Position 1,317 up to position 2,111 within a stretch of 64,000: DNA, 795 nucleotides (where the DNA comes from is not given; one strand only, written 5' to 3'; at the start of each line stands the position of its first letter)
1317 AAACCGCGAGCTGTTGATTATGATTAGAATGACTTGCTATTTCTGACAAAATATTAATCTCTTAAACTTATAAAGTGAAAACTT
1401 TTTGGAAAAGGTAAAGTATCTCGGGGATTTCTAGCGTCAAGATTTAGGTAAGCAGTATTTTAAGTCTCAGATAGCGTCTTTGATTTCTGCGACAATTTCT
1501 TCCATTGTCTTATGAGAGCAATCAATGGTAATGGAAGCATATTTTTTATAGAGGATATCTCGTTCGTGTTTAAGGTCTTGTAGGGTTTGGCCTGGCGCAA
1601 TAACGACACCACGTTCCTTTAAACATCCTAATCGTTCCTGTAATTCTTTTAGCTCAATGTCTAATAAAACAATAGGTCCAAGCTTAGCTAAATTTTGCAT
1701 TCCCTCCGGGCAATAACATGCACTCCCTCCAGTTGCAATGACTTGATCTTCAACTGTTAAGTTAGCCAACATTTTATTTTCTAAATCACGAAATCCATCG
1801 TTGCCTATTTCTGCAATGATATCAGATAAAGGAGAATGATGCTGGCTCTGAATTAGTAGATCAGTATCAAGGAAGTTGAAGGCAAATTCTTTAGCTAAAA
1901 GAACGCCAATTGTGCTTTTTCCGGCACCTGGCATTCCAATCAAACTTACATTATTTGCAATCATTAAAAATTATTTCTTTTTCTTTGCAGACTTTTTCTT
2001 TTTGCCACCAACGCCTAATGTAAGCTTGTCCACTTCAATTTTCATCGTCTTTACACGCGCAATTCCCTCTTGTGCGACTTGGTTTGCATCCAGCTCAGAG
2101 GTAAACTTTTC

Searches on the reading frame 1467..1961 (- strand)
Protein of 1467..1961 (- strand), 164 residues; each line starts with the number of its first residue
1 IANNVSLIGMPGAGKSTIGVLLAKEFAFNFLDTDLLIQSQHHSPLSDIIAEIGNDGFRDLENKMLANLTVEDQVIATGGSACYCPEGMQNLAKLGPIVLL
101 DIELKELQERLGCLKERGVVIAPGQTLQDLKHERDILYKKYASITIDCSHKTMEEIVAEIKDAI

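Call 42: search_protein_families(library=pfam, proteins=[window:1467-1961:-], max_evalue=0.001)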
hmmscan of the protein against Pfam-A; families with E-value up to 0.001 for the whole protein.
window:1467-1961:- (164 aa): 4 families
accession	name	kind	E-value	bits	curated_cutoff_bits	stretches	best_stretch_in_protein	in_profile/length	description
PF01202.28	SKI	-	2.7e-34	119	22.1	1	11-163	1-157/159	Shikimate kinase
PF13238.12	AAA_18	-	3.8e-05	24.6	29.4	1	7-111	3-108/128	AAA domain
PF02224.24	Cytidylate_kin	-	0.00013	22.2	26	0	9-40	5-36/211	Cytidylate kinase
PF13207.12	AAA_17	-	0.00043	21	27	0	8-79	1-79/136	AAA domain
